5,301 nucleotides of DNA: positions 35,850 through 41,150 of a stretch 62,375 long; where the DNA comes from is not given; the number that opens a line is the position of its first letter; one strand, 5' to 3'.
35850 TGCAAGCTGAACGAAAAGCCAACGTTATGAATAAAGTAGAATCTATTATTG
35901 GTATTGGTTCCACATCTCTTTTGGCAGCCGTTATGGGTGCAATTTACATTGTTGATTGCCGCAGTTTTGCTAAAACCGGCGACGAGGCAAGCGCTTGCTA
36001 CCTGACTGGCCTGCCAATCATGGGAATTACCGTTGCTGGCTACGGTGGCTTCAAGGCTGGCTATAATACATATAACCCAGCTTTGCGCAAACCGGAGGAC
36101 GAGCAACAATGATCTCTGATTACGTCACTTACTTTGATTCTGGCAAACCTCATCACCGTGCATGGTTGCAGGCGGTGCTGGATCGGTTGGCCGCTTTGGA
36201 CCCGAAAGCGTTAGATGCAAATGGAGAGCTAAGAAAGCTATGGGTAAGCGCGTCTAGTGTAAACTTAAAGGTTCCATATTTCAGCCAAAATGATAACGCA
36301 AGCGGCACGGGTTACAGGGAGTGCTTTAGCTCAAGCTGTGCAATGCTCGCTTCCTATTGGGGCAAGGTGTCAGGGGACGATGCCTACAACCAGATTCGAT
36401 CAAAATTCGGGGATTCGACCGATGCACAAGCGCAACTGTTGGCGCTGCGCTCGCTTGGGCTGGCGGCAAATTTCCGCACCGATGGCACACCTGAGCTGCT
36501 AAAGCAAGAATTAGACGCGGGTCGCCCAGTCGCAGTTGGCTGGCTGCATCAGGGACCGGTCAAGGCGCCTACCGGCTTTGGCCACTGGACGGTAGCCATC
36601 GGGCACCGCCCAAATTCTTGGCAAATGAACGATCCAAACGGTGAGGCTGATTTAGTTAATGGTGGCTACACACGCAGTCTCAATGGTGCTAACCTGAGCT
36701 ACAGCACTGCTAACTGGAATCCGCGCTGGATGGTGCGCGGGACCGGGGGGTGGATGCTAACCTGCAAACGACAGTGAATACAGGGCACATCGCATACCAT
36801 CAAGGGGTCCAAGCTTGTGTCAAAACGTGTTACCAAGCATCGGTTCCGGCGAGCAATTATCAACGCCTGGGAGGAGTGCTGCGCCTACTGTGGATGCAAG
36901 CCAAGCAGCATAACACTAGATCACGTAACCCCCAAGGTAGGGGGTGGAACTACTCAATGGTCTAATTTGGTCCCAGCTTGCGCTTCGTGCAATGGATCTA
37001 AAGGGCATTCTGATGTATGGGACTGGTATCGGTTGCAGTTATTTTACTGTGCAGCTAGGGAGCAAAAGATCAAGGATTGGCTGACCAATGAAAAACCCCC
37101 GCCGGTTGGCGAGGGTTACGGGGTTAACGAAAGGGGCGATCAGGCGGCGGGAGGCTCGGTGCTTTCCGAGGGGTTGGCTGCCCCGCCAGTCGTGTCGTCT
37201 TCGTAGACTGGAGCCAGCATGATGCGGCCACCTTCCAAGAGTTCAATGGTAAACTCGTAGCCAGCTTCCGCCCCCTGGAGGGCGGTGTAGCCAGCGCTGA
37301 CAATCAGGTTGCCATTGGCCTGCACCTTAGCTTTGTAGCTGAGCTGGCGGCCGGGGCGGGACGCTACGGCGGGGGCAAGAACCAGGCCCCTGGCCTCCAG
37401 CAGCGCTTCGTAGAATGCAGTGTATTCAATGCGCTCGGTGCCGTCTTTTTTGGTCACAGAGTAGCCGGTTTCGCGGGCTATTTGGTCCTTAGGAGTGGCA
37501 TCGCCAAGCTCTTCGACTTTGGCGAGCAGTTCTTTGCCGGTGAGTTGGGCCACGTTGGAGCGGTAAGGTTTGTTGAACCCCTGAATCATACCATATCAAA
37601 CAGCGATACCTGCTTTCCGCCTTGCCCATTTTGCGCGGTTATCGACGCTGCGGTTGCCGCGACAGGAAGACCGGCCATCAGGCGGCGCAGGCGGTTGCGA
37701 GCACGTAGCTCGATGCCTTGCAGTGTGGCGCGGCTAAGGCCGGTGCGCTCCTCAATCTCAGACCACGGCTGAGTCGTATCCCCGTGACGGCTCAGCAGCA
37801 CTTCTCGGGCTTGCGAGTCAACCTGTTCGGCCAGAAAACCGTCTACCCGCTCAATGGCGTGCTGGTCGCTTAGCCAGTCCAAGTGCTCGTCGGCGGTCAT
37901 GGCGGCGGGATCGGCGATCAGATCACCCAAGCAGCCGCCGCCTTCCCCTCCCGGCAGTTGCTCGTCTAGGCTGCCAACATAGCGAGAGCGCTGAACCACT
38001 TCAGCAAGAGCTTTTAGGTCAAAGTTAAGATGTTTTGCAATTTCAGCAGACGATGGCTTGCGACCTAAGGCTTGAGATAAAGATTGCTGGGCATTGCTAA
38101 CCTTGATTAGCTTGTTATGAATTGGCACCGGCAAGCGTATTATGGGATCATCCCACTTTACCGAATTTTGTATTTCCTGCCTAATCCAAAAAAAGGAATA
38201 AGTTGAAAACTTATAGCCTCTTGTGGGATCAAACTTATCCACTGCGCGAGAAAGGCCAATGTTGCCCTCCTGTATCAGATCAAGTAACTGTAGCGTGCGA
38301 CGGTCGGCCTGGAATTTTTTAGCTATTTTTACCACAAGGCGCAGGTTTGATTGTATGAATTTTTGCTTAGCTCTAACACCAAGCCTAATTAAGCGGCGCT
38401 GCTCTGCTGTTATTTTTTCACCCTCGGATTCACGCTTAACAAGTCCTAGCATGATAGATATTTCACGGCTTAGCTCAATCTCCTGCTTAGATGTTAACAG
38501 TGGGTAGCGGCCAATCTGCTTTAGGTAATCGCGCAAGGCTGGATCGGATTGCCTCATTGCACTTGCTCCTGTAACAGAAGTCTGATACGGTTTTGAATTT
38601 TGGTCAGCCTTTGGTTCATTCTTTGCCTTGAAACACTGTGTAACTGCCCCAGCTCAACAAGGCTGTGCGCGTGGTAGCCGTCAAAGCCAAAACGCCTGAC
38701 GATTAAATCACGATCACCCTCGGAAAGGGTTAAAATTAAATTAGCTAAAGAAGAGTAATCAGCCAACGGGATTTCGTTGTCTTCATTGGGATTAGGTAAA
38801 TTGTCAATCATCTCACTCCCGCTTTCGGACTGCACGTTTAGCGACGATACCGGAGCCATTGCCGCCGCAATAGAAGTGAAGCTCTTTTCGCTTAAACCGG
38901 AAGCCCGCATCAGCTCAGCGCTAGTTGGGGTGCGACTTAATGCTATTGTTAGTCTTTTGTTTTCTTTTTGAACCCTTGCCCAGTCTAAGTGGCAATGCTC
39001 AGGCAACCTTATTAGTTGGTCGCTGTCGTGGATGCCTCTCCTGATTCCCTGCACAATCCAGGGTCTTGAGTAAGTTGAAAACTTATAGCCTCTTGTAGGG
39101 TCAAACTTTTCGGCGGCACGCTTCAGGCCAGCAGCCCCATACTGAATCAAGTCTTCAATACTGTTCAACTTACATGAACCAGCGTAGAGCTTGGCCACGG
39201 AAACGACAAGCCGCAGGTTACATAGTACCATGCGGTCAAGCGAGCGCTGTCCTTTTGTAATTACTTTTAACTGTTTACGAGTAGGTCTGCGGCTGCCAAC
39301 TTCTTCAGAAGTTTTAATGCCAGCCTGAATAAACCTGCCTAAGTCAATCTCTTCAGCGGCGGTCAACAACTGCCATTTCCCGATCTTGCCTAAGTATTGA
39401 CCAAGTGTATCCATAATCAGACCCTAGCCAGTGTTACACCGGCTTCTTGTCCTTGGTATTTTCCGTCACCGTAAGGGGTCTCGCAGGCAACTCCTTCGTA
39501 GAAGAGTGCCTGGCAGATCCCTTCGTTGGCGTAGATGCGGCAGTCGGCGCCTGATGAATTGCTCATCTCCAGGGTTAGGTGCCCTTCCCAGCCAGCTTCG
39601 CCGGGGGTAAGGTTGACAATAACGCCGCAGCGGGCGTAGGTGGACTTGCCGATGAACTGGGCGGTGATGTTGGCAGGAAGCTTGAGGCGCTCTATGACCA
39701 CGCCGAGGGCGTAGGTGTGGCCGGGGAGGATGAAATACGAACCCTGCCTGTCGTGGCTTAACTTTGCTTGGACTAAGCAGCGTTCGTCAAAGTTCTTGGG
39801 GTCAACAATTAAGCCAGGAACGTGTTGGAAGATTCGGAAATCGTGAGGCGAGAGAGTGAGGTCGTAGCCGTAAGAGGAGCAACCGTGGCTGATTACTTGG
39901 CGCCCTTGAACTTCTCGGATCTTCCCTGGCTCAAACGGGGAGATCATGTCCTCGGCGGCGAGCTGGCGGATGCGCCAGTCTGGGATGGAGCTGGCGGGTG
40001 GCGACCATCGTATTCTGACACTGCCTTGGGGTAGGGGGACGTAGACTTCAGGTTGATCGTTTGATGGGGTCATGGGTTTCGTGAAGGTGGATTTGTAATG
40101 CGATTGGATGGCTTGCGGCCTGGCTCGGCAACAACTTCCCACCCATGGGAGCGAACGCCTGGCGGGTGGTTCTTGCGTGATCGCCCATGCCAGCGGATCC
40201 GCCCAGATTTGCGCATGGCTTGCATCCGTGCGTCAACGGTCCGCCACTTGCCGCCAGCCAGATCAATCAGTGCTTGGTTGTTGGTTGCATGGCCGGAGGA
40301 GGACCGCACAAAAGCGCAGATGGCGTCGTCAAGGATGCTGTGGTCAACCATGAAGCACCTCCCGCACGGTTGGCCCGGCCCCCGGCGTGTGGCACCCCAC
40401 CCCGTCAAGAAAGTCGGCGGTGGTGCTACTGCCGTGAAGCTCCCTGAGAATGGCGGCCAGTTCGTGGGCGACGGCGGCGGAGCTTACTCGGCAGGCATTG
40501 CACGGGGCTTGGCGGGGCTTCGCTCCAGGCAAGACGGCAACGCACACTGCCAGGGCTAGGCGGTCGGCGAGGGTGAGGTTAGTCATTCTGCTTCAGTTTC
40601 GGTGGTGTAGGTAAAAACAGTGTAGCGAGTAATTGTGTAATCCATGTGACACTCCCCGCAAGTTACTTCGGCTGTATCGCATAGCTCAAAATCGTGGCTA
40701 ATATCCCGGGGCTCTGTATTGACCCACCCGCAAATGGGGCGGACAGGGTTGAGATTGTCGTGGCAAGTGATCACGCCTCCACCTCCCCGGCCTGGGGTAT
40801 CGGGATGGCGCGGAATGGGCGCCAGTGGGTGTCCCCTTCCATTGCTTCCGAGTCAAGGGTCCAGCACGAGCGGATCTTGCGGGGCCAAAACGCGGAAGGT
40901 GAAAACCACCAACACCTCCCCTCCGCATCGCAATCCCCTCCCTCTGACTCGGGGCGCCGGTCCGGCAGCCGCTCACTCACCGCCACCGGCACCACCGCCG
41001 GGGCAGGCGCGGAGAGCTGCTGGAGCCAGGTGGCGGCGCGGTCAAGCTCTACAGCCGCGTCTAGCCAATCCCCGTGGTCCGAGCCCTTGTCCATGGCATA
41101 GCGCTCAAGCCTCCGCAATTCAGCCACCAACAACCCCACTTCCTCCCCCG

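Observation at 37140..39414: Transcription-takeover cassette: two tandem sigma-70 paralogues plus a cyAbrB-type regulator at the 3' end of the leftward operon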

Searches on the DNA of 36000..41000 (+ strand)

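Call 5: search_dna_similar(query=window:36000-41000:+, collection=phages, mode=near, max_rows=30)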
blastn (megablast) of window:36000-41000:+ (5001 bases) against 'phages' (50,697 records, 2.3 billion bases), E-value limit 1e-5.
No match.

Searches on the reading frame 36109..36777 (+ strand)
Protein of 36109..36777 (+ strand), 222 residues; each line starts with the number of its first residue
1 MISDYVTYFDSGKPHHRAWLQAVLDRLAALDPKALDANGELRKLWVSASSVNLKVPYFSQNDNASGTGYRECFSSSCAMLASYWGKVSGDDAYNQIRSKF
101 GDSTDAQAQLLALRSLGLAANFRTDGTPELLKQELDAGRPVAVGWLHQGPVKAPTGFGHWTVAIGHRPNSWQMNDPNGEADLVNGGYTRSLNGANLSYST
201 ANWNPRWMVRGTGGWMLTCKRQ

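Call 3: search_protein_families(library=pfam, proteins=[window:36109-36777:+], max_evalue=0.1)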
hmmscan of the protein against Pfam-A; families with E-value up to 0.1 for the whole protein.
window:36109-36777:+ (222 aa): 2 families
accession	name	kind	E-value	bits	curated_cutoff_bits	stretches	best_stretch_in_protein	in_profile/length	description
PF13529.12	Peptidase_C39_2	-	1.2e-07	32.9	24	1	53-177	1-143/143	Peptidase_C39 like family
PF12385.14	Peptidase_C70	-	0.0027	18.1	19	1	54-178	6-125/141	Papain-like cysteine protease AvrRpt2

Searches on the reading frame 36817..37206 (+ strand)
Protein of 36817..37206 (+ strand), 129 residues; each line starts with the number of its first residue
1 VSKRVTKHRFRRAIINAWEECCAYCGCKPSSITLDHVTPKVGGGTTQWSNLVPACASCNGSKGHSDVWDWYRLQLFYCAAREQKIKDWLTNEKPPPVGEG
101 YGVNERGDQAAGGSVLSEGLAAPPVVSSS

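Call 3: search_protein_families(library=pfam, proteins=[window:36817-37206:+], max_evalue=0.1)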
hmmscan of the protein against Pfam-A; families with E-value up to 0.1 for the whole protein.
window:36817-37206:+ (129 aa): 3 families
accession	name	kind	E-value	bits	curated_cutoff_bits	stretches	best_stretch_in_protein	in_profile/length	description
PF01844.29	HNH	-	8.7e-12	45.4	21.4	1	22-64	1-46/47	HNH endonuclease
PF14279.12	HNH_5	-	1.6e-10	41.2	27.5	1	22-65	1-46/56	HNH endonuclease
PF13395.12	HNH_4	-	0.023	15.1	22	1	31-65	17-51/54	HNH endonuclease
